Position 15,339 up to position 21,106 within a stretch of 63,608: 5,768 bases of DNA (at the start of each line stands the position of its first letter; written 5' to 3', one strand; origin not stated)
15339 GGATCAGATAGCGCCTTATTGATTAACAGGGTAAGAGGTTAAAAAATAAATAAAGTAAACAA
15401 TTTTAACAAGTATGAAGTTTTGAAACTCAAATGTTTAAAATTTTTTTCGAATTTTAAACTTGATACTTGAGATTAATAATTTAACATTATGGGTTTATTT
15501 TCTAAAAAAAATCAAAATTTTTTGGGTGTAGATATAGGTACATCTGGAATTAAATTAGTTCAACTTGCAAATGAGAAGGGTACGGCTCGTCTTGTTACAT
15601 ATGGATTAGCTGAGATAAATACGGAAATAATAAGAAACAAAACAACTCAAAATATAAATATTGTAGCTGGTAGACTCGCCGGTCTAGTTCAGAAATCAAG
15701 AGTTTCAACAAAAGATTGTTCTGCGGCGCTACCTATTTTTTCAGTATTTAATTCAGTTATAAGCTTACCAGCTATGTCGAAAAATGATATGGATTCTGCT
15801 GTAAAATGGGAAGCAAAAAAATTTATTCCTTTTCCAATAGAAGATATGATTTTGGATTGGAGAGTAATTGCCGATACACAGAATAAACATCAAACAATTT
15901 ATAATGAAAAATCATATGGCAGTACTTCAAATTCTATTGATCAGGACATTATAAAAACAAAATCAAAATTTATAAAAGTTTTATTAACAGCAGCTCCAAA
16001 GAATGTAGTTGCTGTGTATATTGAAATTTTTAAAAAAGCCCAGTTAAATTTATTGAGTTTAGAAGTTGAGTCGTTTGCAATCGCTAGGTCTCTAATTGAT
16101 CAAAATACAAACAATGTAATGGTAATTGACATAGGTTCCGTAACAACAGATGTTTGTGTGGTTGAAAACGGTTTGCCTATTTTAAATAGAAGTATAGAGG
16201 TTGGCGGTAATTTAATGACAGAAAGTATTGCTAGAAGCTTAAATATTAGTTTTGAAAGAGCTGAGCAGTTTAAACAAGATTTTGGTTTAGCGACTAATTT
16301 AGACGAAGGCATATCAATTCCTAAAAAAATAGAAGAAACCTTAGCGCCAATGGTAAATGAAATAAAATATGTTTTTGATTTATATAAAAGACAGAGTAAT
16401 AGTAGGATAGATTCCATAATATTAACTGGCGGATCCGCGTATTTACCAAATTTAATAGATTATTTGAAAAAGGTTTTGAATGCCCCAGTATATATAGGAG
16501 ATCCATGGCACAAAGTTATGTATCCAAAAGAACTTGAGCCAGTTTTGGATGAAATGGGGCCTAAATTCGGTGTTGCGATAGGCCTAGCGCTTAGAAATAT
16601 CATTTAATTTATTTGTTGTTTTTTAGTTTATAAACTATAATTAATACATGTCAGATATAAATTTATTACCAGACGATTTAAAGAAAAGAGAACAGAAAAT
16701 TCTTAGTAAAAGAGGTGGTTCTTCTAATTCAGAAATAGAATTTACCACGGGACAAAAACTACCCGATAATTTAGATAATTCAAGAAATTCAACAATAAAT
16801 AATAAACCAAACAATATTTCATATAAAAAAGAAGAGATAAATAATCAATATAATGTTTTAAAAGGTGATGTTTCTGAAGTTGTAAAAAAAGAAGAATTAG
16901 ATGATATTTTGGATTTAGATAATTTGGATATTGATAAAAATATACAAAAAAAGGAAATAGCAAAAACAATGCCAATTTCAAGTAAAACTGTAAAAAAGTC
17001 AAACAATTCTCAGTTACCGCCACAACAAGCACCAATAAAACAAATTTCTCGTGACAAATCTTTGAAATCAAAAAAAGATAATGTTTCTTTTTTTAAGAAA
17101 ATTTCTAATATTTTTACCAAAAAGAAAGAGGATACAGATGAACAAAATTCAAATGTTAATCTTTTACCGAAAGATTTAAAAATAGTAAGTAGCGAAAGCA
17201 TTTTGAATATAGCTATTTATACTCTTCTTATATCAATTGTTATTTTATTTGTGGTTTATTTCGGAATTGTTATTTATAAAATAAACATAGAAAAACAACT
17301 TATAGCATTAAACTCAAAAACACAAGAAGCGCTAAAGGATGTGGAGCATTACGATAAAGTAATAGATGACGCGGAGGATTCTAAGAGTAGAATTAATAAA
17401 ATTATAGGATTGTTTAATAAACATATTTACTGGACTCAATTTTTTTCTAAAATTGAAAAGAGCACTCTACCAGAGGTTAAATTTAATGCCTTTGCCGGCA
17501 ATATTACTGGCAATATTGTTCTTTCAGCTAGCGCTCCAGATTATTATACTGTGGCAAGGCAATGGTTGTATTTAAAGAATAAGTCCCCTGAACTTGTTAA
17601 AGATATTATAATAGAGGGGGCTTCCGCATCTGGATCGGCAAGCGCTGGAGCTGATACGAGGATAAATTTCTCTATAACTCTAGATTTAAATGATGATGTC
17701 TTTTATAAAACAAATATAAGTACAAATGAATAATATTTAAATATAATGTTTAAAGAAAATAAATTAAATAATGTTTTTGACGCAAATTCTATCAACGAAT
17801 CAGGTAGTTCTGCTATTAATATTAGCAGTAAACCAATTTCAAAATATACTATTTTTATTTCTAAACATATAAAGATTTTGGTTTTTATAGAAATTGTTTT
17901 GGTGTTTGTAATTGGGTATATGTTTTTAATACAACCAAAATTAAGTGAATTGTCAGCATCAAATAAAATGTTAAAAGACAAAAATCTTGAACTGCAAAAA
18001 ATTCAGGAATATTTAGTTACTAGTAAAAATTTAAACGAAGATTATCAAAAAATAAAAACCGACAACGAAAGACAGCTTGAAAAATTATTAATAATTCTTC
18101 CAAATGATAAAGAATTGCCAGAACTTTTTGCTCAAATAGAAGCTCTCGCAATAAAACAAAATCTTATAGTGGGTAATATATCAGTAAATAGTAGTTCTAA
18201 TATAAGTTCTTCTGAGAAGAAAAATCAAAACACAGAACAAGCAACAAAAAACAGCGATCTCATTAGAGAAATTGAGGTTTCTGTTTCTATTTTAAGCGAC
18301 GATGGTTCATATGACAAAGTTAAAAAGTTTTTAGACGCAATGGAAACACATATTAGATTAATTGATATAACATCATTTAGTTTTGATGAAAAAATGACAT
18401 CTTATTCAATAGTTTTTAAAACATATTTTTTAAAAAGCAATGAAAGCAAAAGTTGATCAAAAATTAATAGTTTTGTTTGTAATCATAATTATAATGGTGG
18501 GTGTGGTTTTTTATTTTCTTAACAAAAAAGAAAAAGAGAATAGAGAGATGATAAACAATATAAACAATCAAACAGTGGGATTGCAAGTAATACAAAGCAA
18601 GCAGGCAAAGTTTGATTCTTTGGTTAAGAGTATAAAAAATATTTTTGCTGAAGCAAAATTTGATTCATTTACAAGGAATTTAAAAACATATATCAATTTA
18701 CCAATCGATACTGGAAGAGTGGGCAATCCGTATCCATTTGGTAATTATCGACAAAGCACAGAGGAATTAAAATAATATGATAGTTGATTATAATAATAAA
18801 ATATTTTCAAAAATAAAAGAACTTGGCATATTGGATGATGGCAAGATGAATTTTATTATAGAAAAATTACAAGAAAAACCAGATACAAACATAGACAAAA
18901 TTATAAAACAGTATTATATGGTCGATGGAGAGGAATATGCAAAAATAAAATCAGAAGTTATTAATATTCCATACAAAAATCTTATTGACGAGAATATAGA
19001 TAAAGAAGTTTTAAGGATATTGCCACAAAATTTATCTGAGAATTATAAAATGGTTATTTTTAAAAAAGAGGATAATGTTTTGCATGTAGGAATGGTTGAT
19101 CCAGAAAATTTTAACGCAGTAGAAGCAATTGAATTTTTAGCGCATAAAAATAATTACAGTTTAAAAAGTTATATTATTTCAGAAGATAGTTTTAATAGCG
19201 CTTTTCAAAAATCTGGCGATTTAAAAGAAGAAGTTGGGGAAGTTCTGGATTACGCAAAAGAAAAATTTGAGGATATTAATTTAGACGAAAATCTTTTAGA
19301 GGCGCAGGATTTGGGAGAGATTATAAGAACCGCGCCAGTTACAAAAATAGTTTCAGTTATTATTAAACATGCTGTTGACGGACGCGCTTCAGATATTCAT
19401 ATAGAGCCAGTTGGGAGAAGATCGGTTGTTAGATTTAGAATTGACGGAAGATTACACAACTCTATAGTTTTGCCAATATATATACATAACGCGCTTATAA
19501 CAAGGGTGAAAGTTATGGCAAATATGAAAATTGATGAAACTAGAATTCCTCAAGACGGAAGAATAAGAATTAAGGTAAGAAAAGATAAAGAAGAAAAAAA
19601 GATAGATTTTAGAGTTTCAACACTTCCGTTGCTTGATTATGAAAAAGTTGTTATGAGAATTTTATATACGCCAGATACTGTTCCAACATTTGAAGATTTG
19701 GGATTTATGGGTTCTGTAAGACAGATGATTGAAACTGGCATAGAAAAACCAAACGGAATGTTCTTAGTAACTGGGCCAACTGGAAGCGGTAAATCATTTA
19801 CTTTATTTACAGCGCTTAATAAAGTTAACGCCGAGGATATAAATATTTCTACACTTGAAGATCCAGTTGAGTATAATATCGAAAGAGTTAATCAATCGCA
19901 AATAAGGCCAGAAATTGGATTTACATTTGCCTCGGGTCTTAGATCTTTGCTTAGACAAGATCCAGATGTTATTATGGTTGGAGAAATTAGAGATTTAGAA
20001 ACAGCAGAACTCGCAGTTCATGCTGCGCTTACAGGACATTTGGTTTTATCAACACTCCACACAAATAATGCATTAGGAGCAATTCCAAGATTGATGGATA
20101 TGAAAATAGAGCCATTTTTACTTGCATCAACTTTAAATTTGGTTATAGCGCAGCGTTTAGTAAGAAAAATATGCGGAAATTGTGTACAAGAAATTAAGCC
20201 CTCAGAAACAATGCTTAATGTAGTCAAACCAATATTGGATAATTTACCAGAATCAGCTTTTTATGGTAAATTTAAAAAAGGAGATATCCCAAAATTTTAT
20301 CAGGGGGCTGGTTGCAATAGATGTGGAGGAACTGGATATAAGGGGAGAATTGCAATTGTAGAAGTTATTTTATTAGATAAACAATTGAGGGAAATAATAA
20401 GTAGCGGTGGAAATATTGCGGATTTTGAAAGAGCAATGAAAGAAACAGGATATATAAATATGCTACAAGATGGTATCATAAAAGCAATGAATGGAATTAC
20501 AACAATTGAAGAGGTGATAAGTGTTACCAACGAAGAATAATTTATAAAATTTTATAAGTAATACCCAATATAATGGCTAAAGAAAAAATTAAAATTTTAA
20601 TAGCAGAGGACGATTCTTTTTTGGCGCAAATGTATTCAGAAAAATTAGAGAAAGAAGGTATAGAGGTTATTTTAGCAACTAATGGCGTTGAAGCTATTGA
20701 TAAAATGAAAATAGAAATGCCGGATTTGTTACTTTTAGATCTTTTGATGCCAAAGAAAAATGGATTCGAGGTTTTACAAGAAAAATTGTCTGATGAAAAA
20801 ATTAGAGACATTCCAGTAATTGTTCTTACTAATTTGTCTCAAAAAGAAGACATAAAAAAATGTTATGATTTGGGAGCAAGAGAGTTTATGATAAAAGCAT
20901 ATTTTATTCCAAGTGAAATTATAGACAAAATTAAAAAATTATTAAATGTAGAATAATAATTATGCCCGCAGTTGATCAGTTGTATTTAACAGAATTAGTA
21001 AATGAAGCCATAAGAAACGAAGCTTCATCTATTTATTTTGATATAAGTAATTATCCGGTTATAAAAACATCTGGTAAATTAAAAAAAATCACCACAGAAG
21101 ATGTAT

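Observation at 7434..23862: Secretin-less type IV pilus machine fused into one co-oriented block with three giant Cys-rich surface proteins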

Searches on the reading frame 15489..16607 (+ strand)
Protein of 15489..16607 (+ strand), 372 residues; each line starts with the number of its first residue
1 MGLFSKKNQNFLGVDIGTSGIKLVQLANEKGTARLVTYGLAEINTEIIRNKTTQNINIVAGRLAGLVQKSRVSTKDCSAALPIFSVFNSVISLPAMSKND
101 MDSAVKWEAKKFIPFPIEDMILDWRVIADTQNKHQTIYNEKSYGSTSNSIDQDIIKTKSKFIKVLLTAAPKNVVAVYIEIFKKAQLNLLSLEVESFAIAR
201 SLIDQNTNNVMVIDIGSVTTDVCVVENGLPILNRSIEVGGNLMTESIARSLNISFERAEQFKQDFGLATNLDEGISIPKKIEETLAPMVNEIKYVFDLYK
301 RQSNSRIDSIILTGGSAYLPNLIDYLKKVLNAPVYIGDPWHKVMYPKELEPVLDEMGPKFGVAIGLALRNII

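Call 4: search_protein_families(library=pfam, proteins=[window:15489-16607:+], max_evalue=0.1)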
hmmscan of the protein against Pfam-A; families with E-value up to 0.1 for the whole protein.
window:15489-16607:+ (372 aa): 11 families
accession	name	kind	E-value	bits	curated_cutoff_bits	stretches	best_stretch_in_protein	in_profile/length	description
PF11104.14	PilM_2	-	1e-51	176.4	27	2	157-370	121-339/340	Type IV pilus assembly protein PilM;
PF14450.12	FtsA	-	2.3e-18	67.2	31.8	1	211-340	1-113/127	Cell division protein FtsA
PF06723.19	MreB_Mbl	-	7e-11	42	27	2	205-268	142-211/327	MreB/Mbl protein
PF21522.3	MreB-like_C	-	5e-06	27.6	27.8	1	212-319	1-116/123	Archaeal actin homologue MreB-like, C-terminal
PF25216.1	Volactin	-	8e-05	22.7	35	1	213-317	171-278/321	Volactin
PF06277.17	EutA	-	0.00041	19.8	27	1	199-301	134-236/475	Ethanolamine utilisation protein EutA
PF00022.25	Actin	-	0.0011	18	27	1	201-253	142-189/410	Actin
PF13941.12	MutL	-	0.0047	16.2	27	1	202-231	235-267/450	MutL protein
PF01869.26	BcrAD_BadFG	-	0.0048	16.9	31.5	0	213-251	3-48/271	BadF/BadG/BcrA/BcrD ATPase family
PF00012.26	HSP70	-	0.0078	14.9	20.6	0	195-226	172-204/599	Hsp70 protein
PF08841.16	DDR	-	0.0093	15.5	24.6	1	207-263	132-189/328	Diol dehydratase reactivase ATPase-like domain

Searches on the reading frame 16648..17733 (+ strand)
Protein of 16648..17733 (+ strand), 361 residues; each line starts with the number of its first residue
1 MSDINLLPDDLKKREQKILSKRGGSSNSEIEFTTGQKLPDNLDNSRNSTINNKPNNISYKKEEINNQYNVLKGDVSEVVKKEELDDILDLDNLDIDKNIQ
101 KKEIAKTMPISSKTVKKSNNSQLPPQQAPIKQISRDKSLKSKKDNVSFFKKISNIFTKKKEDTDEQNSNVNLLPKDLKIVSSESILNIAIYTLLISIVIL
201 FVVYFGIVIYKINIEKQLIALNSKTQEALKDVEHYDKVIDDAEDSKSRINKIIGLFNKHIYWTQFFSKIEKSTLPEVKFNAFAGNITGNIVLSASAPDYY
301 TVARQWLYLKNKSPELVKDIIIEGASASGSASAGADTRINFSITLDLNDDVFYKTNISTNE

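Call 4: search_protein_families(library=pfam, proteins=[window:16648-17733:+], max_evalue=0.1)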
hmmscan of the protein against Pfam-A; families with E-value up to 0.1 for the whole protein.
window:16648-17733:+ (361 aa): 0 families

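Call 27: search_protein_families(library=ncbifam, proteins=[window:16648-17733:+], max_evalue=0.1)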
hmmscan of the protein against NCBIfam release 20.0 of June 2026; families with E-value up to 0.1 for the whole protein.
window:16648-17733:+ (361 aa): 1 family
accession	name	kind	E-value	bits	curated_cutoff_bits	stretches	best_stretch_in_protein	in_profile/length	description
TIGR03732.1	lanti_perm_MutE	subfamily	0.07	12.5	145.2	0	154-211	59-116/241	lantibiotic immunity ABC transporter MutE/EpiE family permease subunit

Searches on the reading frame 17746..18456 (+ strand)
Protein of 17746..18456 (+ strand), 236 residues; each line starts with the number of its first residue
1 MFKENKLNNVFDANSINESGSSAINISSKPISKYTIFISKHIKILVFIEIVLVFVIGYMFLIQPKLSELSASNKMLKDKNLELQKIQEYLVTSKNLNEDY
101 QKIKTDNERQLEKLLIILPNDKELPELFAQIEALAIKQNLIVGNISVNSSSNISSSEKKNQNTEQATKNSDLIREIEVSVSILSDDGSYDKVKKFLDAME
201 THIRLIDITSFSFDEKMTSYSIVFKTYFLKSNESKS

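Call 4: search_protein_families(library=pfam, proteins=[window:17746-18456:+], max_evalue=0.1)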
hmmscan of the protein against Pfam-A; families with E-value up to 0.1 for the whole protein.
window:17746-18456:+ (236 aa): 1 family
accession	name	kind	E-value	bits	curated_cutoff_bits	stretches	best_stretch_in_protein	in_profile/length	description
PF04350.18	PilO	-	1.7e-06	28.6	22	1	84-218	13-126/145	Pilus assembly protein, PilO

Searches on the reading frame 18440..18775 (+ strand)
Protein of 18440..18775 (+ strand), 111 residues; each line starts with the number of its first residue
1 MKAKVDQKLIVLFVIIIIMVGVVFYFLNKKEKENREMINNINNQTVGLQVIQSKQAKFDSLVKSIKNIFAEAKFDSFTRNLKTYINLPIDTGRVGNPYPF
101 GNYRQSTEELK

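Call 4: search_protein_families(library=pfam, proteins=[window:18440-18775:+], max_evalue=0.1)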
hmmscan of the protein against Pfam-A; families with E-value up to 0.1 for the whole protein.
window:18440-18775:+ (111 aa): 16 families
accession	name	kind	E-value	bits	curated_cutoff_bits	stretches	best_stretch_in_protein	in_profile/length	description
PF19762.4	DUF6249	-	0.00047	20.5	33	1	10-69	5-64/104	Domain of unknown function (DUF6249)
PF07006.16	DUF1310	-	0.00095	19.8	30.1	1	10-59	5-51/119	Protein of unknown function (DUF1310)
PF17359.7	DUF5385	-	0.0012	18.9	25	1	8-44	4-40/217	Family of unknown function (DUF5385)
PF25630.1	Phycodna_minor_capsid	-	0.0089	16.7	27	1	9-46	6-44/96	Phycodnaviridae minor capsid protein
PF17561.7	TssO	-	0.011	16.4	29.2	1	8-69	12-71/148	Type VI secretion system, TssO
PF12729.13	4HB_MCP_1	-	0.012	15.7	27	1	3-72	2-75/181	Four helix bundle sensory module for signal transduction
PF02699.20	YajC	-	0.016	15.5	28.2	1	13-42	3-36/78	Preprotein translocase subunit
PF13800.11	Sigma_reg_N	-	0.019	15.7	26.3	1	9-43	20-55/91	Sigma factor regulator N-terminal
PF13889.11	Chromosome_seg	-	0.03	14.9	22.9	1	48-89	8-48/55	Chromosome segregation during meiosis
PF14055.11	NVEALA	-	0.043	14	27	0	10-38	6-34/62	NVEALA protein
PF00447.23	HSF_DNA-bind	-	0.048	14.6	22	1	45-84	22-59/100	HSF-type DNA-binding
PF11346.13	DUF3149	-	0.052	13.6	23.2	1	9-34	14-39/40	Protein of unknown function (DUF3149)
PF04634.17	YezG-like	-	0.076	13.6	21.7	1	22-78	36-92/146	Immunity protein YezG-like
PF06667.17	PspB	-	0.081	13.4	25.6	0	10-34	9-33/73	Phage shock protein B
PF17870.6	Insulin_TMD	-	0.091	13.3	33.4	0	10-33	22-45/47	Insulin receptor trans-membrane segment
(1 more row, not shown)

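Call 27: search_protein_families(library=ncbifam, proteins=[window:18440-18775:+], max_evalue=0.1)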
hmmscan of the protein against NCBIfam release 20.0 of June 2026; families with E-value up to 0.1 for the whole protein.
window:18440-18775:+ (111 aa): 10 families
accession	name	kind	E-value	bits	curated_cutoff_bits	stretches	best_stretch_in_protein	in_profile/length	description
NF042931.1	SAG1386_EF1546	equivalog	0.00032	20.8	80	1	9-47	35-73/158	SAG1386/EF1546 family surface-associated protein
NF006283.1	PRK08455.1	equivalog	0.00037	20.2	187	1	9-83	23-98/182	flagellar basal body-associated protein FliL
NF000237.1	MECA_PBP2A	equivalog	0.01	14.1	750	1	9-51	4-46/668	PBP2a family beta-lactam-resistant peptidoglycan transpeptidase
NF003412.0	PRK04778.1-6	equivalog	0.011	14.7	861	1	10-84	7-76/564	septation ring formation regulator EzrA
NF000410.1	MECA1_pure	exception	0.011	14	1480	1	7-52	2-46/666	PBP2a family beta-lactam-resistant peptidoglycan transpeptidase MecA1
NF049880.1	FvfA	exception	0.027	14.9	130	1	4-62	3-59/130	Francisella virulence factor A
NF047493.1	LB_053_fam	equivalog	0.034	13.3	200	1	8-85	135-206/273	LB_053 family protein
TIGR00739.1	yajC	equivalog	0.037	14.1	44.2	1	14-50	6-44/84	preprotein translocase subunit YajC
NF004285.1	PRK05696.1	equivalog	0.042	13.6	179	1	7-64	18-76/171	flagellar basal body-associated protein FliL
NF005411.0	PRK06975.1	equivalog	0.099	10.9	414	1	4-55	324-376/660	fused uroporphyrinogen-III synthase HemD/membrane protein HemX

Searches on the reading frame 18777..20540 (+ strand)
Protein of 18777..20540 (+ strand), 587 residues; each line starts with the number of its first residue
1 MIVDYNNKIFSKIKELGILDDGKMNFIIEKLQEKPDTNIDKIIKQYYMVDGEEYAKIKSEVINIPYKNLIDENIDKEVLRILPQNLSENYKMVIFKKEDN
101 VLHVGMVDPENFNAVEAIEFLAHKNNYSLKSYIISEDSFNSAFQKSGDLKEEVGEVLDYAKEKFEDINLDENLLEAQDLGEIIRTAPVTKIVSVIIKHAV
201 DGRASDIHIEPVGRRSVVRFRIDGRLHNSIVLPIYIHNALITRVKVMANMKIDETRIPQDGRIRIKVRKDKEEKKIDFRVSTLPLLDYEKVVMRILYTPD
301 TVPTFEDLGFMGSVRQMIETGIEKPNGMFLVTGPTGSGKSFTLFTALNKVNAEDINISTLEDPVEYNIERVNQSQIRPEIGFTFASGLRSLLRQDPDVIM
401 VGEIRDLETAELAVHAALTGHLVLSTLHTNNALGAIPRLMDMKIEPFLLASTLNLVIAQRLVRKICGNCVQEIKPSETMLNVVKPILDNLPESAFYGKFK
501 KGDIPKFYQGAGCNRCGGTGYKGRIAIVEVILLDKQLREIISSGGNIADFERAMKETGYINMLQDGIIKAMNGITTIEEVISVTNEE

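Call 5: search_protein_families(library=pfam, proteins=[window:18777-20540:+], max_evalue=0.01)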
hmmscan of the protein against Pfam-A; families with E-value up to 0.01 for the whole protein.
window:18777-20540:+ (587 aa): 4 families
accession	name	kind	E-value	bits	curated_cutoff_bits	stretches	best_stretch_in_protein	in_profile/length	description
PF00437.27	T2SSE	-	3e-125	418.2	24.9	1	185-581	5-369/370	Type II/IV secretion system protein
PF05157.20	MshEN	-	1.8e-11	44.3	23.1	1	63-148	2-85/90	MshEN domain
PF13555.12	AAA_29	-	0.0059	16.8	27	0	325-348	21-43/61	P-loop containing region of AAA domain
PF13401.12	AAA_22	-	0.0085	16.8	27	0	325-381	4-55/130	AAA domain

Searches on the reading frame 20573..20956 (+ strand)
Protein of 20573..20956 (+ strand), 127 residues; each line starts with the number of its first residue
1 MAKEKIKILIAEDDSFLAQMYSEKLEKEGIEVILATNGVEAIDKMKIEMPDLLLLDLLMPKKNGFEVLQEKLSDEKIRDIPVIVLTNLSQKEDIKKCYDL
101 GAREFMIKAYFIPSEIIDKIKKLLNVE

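Call 5: search_protein_families(library=pfam, proteins=[window:20573-20956:+], max_evalue=0.01)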
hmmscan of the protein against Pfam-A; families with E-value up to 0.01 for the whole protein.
window:20573-20956:+ (127 aa): 1 family
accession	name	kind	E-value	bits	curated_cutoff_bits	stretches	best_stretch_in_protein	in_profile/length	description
PF00072.30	Response_reg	-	4e-21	75.7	30.2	1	8-120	1-110/111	Response regulator receiver domain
